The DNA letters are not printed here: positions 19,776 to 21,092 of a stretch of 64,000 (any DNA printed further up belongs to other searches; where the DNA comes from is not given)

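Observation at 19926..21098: Two lipoprotein genes inserted between pfaA and pfaC with zero or negative intergenic spacing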

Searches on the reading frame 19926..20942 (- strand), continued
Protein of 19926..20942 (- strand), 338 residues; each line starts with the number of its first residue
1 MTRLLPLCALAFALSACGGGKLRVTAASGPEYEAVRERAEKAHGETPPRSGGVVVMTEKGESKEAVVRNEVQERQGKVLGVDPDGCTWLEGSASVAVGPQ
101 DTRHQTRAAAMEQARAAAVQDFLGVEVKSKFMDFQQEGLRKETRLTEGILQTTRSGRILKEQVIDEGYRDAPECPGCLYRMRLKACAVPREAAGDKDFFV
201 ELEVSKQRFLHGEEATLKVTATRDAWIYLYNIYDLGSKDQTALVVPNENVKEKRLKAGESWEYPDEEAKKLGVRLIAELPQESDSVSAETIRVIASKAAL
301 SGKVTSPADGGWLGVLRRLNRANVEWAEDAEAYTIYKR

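Call 23: search_protein_families(library=pfam, proteins=[L030:2638-3939:+, L030:3952-4944:+, L030:4984-6210:+, L030:6263-7621:+, L030:7621-8568:+, L030:8568-9188:+, L030:9185-11392:-, L030:11442-13061:-], max_evalue=0.001)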
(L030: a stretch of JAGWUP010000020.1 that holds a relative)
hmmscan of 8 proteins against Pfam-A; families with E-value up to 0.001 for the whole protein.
L030:2638-3939:+ (433 aa): 4 families
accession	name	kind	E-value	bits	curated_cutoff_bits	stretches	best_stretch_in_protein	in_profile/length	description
PF00270.35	DEAD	-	1.7e-52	178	26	1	47-212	1-165/167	DEAD/DEAH box helicase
PF00271.37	Helicase_C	-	9e-33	113.3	23.5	1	248-355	2-109/110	Helicase conserved C-terminal domain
PF04851.21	ResIII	-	4.6e-09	36.8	22.5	1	46-207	4-162/164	Type III restriction enzyme, res subunit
PF13604.12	AAA_30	-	1.9e-05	24.9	27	0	49-180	5-101/191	AAA domain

L030:3952-4944:+ (330 aa): 8 families
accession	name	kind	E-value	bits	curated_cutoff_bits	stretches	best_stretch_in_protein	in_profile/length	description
PF01370.27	Epimerase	-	5.2e-45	154.2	20.9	1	3-226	2-239/240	NAD dependent epimerase/dehydratase family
PF01073.25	3Beta_HSD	-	2.6e-29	102.6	22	1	3-215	1-230/280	3-beta hydroxysteroid dehydrogenase/isomerase family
PF16363.11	GDP_Man_Dehyd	-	1.3e-26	94.3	27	1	3-216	1-239/332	GDP-mannose 4,6 dehydratase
PF13460.12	NAD_binding_10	-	2.7e-13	50.6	27.2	1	6-162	1-144/184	NAD(P)H-binding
PF04321.23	RmlD_sub_bind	-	2.5e-12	46.9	27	1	3-150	4-141/287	RmlD substrate binding domain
PF07993.18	NAD_binding_4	-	8.3e-12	45.2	20.1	1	53-179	81-225/258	Male sterility protein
PF02719.21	Polysacc_synt_2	-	2.2e-08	34.1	20.2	1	3-109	2-128/293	Polysaccharide biosynthesis protein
PF05368.20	NmrA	-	4.4e-07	30.2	27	1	3-109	6-107/298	NmrA-like family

L030:4984-6210:+ (408 aa): 2 families
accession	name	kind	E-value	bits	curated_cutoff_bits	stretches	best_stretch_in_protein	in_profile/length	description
PF00924.24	MS_channel_2nd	-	5.1e-18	65.4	20.2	1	229-294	2-67/68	Mechanosensitive ion channel, beta-domain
PF21082.3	MS_channel_3rd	-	9.9e-12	45.6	21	1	306-387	3-88/88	Mechanosensitive ion channel MscS, C-terminal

L030:6263-7621:+ (452 aa): 1 family
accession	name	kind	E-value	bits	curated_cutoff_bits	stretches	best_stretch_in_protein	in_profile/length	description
PF00656.27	Peptidase_C14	-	4.9e-15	56.3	21.4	1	208-438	2-223/233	Caspase domain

L030:7621-8568:+ (315 aa): 1 family
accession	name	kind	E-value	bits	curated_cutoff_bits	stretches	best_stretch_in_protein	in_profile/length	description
PF14326.11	DUF4384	-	8.1e-08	32.7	27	1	189-276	4-81/81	Domain of unknown function (DUF4384)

L030:8568-9188:+ (206 aa): 1 family
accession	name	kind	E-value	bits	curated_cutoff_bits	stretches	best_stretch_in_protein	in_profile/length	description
PF03167.25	UDG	-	2.9e-18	66.7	24.3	1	34-179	2-126/141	Uracil DNA glycosylase superfamily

L030:9185-11392:- (735 aa): 1 family
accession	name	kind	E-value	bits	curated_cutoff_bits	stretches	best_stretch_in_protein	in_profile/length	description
PF01432.26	Peptidase_M3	-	1.1e-112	378.1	27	1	273-722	4-453/457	Peptidase family M3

L030:11442-13061:- (539 aa): 3 families
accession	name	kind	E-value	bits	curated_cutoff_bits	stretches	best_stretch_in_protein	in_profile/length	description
PF12698.13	ABC2_membrane_3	-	4.1e-41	141.7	31.6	1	194-531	5-346/347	ABC-2 family transporter protein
PF01061.29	ABC2_membrane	-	1.1e-28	100.7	26.9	1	344-504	48-211/211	ABC-2 type transporter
PF12679.13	ABC2_membrane_2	-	2.9e-14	53.4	27.2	1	180-525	5-272/283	ABC-2 family transporter protein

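Call 24: search_protein_families(library=pfam, proteins=[L038:48-428:+, L038:440-1426:+, L038:1572-2375:+, L038:2498-3661:-, L038:4666-6030:+, L001:8419-9837:+, L001:8258-8422:+], max_evalue=0.001)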
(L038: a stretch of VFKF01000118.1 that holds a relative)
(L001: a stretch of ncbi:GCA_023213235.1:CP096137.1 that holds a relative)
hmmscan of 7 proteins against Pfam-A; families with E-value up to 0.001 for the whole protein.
L038:48-428:+ (126 aa): 0 families

L038:440-1426:+ (328 aa): 1 family
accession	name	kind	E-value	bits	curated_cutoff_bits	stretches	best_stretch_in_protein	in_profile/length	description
PF14326.11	DUF4384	-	4.1e-13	49.6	27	1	186-271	2-80/81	Domain of unknown function (DUF4384)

L038:1572-2375:+ (267 aa): 0 families

L038:2498-3661:- (387 aa): 1 family
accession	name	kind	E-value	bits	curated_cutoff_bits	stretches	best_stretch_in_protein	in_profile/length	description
PF02486.25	Rep_trans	-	7.8e-33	114.2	29.6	1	160-349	4-189/201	Replication initiation factor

L038:4666-6030:+ (454 aa): 1 family
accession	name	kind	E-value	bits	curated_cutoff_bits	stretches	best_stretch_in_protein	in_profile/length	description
PF00589.27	Phage_integrase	-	1.1e-25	90.9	27.1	1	200-360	2-170/172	Phage integrase family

L001:8419-9837:+ (472 aa): 1 family
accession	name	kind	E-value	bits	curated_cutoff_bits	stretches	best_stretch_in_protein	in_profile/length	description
PF00656.27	Peptidase_C14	-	2e-13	51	21.4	1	238-464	2-223/233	Caspase domain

L001:8258-8422:+ (54 aa): 0 families

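Call 27: predict_structure(alignment_id=A1)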
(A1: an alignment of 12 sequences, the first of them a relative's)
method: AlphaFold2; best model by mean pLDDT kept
length: 338 residues; sequences in the alignment: 12
mean_pLDDT: 62.7   pTM: 0.48
mean pLDDT of the five models: 62.7, 58.5, 56.2, 56.0, 55.5
residues with pLDDT >= 90: 15; 70-90: 133; 50-70: 86; < 50: 104
segments of 3 or more residues with pLDDT < 50: 1-66, 127-155, 237-241
pLDDT, mean of each block of 10 residues (from residue 1): 40 35 31 39 30 33 42 70 74 77 68 72 51 35 35 53 75 66 73 64 78 86 88 57 74 90 90 77 60 83 81 72 75 55
secondary structure, 60 per line:
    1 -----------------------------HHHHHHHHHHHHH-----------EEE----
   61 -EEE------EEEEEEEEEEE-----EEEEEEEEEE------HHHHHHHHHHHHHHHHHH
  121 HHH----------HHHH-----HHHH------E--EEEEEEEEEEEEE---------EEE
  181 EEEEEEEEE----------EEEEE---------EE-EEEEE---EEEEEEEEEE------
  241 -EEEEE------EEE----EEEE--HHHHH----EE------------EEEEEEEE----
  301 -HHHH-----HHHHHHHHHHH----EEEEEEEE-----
elements in order: H30-42 E54-56 E62-64 E71-81 E87-96 H103-123 H134-137 H143-146 E156-168 E178-189 E200-204 E217-221 E225-234 E242-246 E253-255 E260-263 H266-270 E289-296 H302-305 H311-321 E326-333

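Call 28: search_protein_representatives(alignment_id=A1)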
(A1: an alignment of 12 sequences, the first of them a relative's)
Query: 12 sequences, 334 profile positions. Proteins with E-value up to 0.001 (for the whole library): 610; up to 1e-10: 224; up to 1e-30: 44. The best 150 are listed.
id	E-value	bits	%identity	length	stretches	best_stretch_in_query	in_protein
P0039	3.9e-171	585.0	-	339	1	2-334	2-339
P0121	2.7e-112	391.6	-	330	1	6-334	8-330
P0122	5.5e-103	361.0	-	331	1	8-333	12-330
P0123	3.5e-93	328.8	-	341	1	4-334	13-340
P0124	2.5e-92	325.9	-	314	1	43-333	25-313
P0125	2.1e-84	299.9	-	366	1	2-333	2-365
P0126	1.2e-83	297.4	-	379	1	31-334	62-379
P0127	1.3e-82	294.0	-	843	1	82-333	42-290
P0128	1.1e-80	287.7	-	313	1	73-334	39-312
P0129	9.2e-80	284.6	-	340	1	54-333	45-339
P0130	1.5e-78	280.7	-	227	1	108-332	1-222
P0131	3.9e-76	272.7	-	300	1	71-334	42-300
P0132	1.8e-74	267.2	-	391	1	68-334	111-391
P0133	2.6e-73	263.4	-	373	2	61-300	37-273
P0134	1.2e-72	261.3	-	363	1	6-334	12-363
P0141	2.4e-61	224.1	-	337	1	26-334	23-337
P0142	1.9e-60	221.1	-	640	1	71-333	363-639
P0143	7.9e-54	199.4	-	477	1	40-326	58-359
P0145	6.2e-52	193.2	-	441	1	77-334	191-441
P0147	2.2e-49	184.7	-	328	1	6-333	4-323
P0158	1.4e-36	142.7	-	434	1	79-334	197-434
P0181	4.5e-22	95.0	-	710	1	61-293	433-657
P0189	3.0e-20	89.0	-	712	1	68-334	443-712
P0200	2.6e-18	82.7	-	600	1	84-289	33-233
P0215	3.6e-17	78.9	-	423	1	78-309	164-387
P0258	5.7e-14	68.4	-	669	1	65-294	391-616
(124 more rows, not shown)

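Call 29: search_protein_families(library=pfam, proteins=[P0127, P0142, P0145, P0181, P0189, P0258, P0200, P0143, P0158, P0215], max_evalue=0.001)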
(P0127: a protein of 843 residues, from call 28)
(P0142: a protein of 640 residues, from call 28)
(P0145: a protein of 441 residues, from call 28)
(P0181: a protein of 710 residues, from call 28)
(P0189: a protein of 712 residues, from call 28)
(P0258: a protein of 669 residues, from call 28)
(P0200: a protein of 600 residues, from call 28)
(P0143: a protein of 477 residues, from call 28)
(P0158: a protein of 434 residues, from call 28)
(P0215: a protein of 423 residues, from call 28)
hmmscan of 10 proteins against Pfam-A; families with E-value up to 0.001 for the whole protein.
P0127 (843 aa): 4 families
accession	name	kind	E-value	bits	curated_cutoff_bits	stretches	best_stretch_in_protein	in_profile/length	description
PF00656.27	Peptidase_C14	-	2.6e-15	57.2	21.4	1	589-823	3-224/233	Caspase domain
PF14326.11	DUF4384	-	4.5e-09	36.7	27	1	165-233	2-69/81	Domain of unknown function (DUF4384)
PF12770.12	CHAT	-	2.4e-07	30.9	24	1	520-737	38-211/289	CHAT domain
PF07705.17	CARDB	-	1.4e-05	25.6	22.7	0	447-512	12-72/101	CARDB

P0142 (640 aa): 2 families
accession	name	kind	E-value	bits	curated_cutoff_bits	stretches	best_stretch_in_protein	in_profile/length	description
PF00656.27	Peptidase_C14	-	7.3e-19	68.8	21.4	1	49-283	2-225/233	Caspase domain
PF14326.11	DUF4384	-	1.2e-15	57.8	27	1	498-584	2-81/81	Domain of unknown function (DUF4384)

P0145 (441 aa): 5 families
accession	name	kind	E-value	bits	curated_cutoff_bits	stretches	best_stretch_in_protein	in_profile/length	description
PF03783.19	CsgG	-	1.3e-10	41.3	20.8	1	61-132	29-98/210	Curli production assembly/transport component CsgG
PF13036.11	LpoB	-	8.8e-10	39.1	22.3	1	38-150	17-135/147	Peptidoglycan-synthase activator LpoB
PF14326.11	DUF4384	-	8.7e-09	35.8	27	1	319-403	2-79/81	Domain of unknown function (DUF4384)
PF17680.6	FlgO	-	1e-05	25.8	22.6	1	53-160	19-123/130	FlgO protein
PF16539.10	FlgT_M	-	0.00013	22.7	31.2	1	65-137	29-102/158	Flagellar assembly protein T, middle domain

P0181 (710 aa): 1 family
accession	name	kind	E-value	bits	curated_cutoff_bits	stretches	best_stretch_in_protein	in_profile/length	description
PF14326.11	DUF4384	-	2.3e-13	50.4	27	1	573-655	2-77/81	Domain of unknown function (DUF4384)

P0189 (712 aa): 1 family
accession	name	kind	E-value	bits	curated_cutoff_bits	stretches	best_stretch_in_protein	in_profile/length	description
PF14326.11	DUF4384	-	2.6e-12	47.1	27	1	575-660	2-80/81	Domain of unknown function (DUF4384)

P0258 (669 aa): 1 family
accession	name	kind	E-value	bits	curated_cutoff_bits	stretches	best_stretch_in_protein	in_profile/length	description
PF14326.11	DUF4384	-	2.4e-17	63.2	27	1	532-605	2-73/81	Domain of unknown function (DUF4384)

P0200 (600 aa): 3 families
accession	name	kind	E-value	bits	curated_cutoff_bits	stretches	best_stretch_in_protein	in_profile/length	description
PF14326.11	DUF4384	-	1e-08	35.6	27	1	154-226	3-72/81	Domain of unknown function (DUF4384)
PF07705.17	CARDB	-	3.5e-08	34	22.7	0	405-467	14-72/101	CARDB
PF24318.1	DUF7490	-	0.00021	21.3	27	0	290-338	23-71/106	Domain of unknown function (DUF7490)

P0143 (477 aa): 0 families

P0158 (434 aa): 3 families
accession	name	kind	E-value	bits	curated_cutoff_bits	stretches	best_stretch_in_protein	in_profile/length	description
PF14326.11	DUF4384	-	5.8e-09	36.3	27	1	313-383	4-71/81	Domain of unknown function (DUF4384)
PF03783.19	CsgG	-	3.1e-07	30.4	20.8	1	60-131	33-103/210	Curli production assembly/transport component CsgG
PF13036.11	LpoB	-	0.00084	19.7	22.3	0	66-126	49-110/147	Peptidoglycan-synthase activator LpoB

P0215 (423 aa): 2 families
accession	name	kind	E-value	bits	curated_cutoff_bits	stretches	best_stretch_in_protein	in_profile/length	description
PF14326.11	DUF4384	-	1.2e-16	61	27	1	287-372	2-80/81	Domain of unknown function (DUF4384)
PF02169.21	LPP20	-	4e-07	30.8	25.9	1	48-127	8-86/97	LPP20 lipoprotein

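Call 35: fold_search(model_id=the predicted structure, library=pdb)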
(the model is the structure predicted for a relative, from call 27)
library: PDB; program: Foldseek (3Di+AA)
matches with E <= 10: 895; with E <= 0.001: 1
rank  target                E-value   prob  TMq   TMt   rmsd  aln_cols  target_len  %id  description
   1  5cl2_B                4.7e-04  1.00  0.19  0.25   7.6       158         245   13  Crystal structure of Spo0M, sporulation control protein, from Bacillus subtilis. (released 2015-12-16)
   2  9dnm_A                1.5e-03  0.99  0.22  0.18   7.8       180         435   12  Structure of rat beta-arrestin 1 bound to allosteric inhibitor (released 2025-01-22)
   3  6nmy_D                4.2e-03  0.60  0.17  0.26  18.4       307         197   10  A Cytokine-receptor complex (released 2020-01-22)
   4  5cl2_A                5.6e-03  0.99  0.21  0.27   6.6       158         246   11  Crystal structure of Spo0M, sporulation control protein, from Bacillus subtilis. (released 2015-12-16)
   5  6bye_A                8.3e-03  0.91  0.20  0.09   8.4       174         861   11  Crystal structure of the GH2 exo-beta-mannanase from Xanthomonas axonopodis pv. citri in complex with mannose (released 2018-07-18)
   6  7lk7                  8.3e-03  0.51  0.15  0.10  14.1       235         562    9  Structure of the Exo-alpha-L-galactosidase BpGH29 from Bacteroides plebeius in complex with L-galactose (released 2022-02-09)
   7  3hrz_B                1.7e-02  0.80  0.19  0.26  11.0       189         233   12  Cobra Venom Factor (CVF) in complex with human factor B (released 2009-07-07)
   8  6byg_B                2.0e-02  0.63  0.16  0.08   8.6       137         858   13  Crystal structure of the nucleophile mutant (E575A) of the GH2 exo-beta-mannanase from Xanthomonas axonopodis pv. citr (released 2018-07-18)
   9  6r5p_A                2.4e-02  0.82  0.19  0.10   6.6       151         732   14  The crystal structure of Glycoside Hydrolase BglX inactive mutant D286N from P. aeruginosa in complex with glucose (released 2020-04-15)
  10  1xq4_A                2.6e-02  0.90  0.17  0.40   4.8       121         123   12  Crystal Structure of the Putative ApaA Protein from Bordetella pertussis, Northeast Structural Genomics Target BeR40 (released 2004-11-09)
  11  4duw_A                2.9e-02  0.89  0.20  0.08   7.6       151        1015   14  E. coli (lacZ) beta-galactosidase (G974A) in complex with allolactose (released 2013-03-20)
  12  5xxl_B                2.9e-02  0.35  0.16  0.09  12.5       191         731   13  Crystal structure of GH3 beta-glucosidase from Bacteroides thetaiotaomicron (released 2017-12-13)
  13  3u48_A                3.2e-02  0.63  0.19  0.10  10.1       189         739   12  From soil to structure: a novel dimeric family 3-beta-glucosidase isolated from compost using metagenomic analysis (released 2013-04-10)
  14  3u4a_A                3.2e-02  0.60  0.17  0.09   9.7       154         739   14  From soil to structure: a novel dimeric family 3-beta-glucosidase isolated from compost using metagenomic analysis (released 2013-04-10)
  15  7ptb                  3.2e-02  0.57  0.22  0.23  15.2       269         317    8  Crystal structure of the SPD-2 domain of human CEP192 (released 2022-04-06)
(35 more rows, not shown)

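Call 36: find_encoding_contigs(protein=P0128, flank=10000, max_places=2)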
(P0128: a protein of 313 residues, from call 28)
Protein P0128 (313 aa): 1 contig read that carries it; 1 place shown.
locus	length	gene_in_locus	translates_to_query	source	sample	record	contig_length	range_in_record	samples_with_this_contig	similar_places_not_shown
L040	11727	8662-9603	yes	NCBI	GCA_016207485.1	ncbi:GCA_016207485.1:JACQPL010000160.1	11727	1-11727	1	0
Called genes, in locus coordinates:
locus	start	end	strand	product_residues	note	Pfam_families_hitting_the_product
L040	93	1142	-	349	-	-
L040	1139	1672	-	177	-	PF13442:Cytochrome_CBB3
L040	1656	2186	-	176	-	PF11821:ActD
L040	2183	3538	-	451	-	PF03916:NrfD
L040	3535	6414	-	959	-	PF01568:Molydop_binding (faint), PF13187:Fer4_9 (faint), PF12838:Fer4_7, PF13183:Fer4_8 (faint), PF13237:Fer4_10 (faint), PF13247:Fer4_11 (weak)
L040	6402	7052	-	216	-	PF02085:Cytochrom_CIII (faint), PF14522:Cytochrome_C7, PF14537:Cytochrom_c3_2 (weak)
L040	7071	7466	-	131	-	-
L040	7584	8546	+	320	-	PF06271:RDD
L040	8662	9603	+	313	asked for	PF14326:DUF4384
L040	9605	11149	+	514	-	PF02446:Glyco_hydro_77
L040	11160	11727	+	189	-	PF00128:Alpha-amylase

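Call 39: find_encoding_contigs(protein=P0122, flank=10000, max_places=2)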
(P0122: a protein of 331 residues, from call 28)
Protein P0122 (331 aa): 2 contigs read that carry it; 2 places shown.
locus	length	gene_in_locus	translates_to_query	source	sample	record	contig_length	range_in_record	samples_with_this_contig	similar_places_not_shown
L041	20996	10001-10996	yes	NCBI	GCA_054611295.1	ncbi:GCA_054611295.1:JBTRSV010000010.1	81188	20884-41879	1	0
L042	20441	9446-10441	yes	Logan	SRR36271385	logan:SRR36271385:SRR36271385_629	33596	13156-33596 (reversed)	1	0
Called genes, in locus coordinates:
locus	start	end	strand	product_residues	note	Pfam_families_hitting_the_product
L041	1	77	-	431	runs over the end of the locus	PF01180:DHO_dh, PF01207:Dus, PF12797:Fer4_2 (faint), PF00037:Fer4 (faint), PF12838:Fer4_7, PF14697:Fer4_21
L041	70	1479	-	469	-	PF14691:Fer4_20, PF03486:HI0933_like (faint), PF07992:Pyr_redox_2, PF12831:FAD_oxidored (faint), PF13450:NAD_binding_8, PF13738:Pyr_redox_3 (weak), PF00070:Pyr_redox (weak)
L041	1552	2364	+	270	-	PF00378:ECH_1, PF16113:ECH_2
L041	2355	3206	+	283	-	PF00106:adh_short, PF08659:KR, PF13561:adh_short_C2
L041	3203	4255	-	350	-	PF04674:Phi_1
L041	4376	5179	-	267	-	PF00950:ABC-3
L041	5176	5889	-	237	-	PF00005:ABC_tran, PF13401:AAA_22 (faint), PF13304:AAA_21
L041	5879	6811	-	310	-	PF01297:ZnuA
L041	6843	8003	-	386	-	-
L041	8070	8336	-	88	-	-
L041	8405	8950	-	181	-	PF03994:DUF350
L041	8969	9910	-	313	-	-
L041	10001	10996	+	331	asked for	PF14326:DUF4384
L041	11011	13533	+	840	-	PF05226:CHASE2, PF00069:Pkinase, PF07714:PK_Tyr_Ser-Thr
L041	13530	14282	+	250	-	PF00481:PP2C, PF13672:PP2C_2, PF07228:SpoIIE (faint)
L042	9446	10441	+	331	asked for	PF14326:DUF4384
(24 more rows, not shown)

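Call 40: find_encoding_contigs(protein=P0125, flank=10000, max_places=2)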
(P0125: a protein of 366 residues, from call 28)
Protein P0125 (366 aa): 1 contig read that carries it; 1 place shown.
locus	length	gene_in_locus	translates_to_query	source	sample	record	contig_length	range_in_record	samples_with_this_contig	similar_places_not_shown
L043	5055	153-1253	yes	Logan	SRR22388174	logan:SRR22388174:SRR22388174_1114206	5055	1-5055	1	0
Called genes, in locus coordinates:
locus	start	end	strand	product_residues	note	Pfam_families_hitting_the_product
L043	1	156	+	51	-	?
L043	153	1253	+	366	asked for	PF14326:DUF4384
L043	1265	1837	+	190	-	-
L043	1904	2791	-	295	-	PF04773:FecR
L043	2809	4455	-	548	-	PF24807:WD40_CDC20-Fz (faint), PF24814:WD40_Prp19 (faint), PF25174:Beta-prop_THOC3, PF23381:Beta-prop_IFT122_1st, PF24780:WD40_MABP1-WDR62_1st (weak), PF25173:Beta-prop_WDR3_1st (weak), PF25175:Beta-prop_WDR5, PF25168:Beta-prop_WDR36-Utp21_2nd, +3 more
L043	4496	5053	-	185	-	?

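Call 41: find_encoding_contigs(protein=P0141, flank=10000, max_places=2)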
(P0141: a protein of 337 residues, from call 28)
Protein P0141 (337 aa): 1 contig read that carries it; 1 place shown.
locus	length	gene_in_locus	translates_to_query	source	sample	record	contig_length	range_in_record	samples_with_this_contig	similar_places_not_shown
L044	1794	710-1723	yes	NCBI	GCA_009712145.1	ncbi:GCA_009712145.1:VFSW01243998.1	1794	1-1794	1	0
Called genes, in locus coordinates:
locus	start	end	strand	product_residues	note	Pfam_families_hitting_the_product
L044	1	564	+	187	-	?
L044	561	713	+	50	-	-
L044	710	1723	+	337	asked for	PF14326:DUF4384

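Call 74: search_protein_families(library=padloc, proteins=[window:19929-20942:-, L001:8419-9837:+, L030:6263-7621:+], max_evalue=0.01)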
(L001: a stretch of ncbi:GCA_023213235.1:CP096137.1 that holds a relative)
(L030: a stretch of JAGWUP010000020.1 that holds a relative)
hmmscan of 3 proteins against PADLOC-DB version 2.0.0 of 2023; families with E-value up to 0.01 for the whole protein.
window:19929-20942:- (338 aa): 0 families

L001:8419-9837:+ (472 aa): 1 family
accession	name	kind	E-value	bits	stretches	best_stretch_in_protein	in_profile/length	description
PDLC02987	caspase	-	1.1e-15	55.9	1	240-441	5-175/453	-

L030:6263-7621:+ (452 aa): 1 family
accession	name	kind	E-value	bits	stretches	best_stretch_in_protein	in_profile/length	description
PDLC02987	caspase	-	3.1e-20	70.8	1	210-409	5-158/453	-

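Call 75: search_protein_families(library=ncbifam, proteins=[window:19929-20942:-, L001:8419-9837:+], max_evalue=0.001)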
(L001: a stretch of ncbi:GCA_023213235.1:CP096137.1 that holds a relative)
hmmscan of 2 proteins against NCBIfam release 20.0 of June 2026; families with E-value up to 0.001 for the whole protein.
window:19929-20942:- (338 aa): 0 families

L001:8419-9837:+ (472 aa): 1 family
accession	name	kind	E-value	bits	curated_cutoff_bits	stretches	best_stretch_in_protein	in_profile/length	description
NF047832.1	caspase_w_EACC1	subfamily_domain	7.4e-21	74.6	140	1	240-450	3-209/211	caspase, EACC1-associated type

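Call 79: find_encoding_contigs(protein=P0124, flank=6000, max_places=2)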
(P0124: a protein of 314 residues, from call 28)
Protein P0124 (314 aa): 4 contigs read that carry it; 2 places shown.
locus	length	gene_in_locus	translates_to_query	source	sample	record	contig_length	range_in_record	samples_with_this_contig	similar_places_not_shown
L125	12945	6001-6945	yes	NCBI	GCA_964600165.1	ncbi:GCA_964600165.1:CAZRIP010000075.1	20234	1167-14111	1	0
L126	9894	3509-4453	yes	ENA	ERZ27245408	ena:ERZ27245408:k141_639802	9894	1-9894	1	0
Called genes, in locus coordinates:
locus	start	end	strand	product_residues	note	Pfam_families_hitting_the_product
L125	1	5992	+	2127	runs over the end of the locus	PF00109:ketoacyl-synt, PF02801:Ketoacyl-synt_C, PF16197:KAsynt_C_assoc (weak), PF00698:Acyl_transf_1, PF00550:PP-binding, PF08659:KR, PF00106:adh_short, PF14765:PS-DH, +1 more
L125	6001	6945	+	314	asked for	PF14326:DUF4384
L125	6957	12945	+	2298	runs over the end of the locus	PF00109:ketoacyl-synt, PF02801:Ketoacyl-synt_C, PF16197:KAsynt_C_assoc, PF00109:ketoacyl-synt, PF02801:Ketoacyl-synt_C, PF07977:FabA, PF22818:ApeI-like (faint), PF07977:FabA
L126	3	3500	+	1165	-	?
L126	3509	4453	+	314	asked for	PF14326:DUF4384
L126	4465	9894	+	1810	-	?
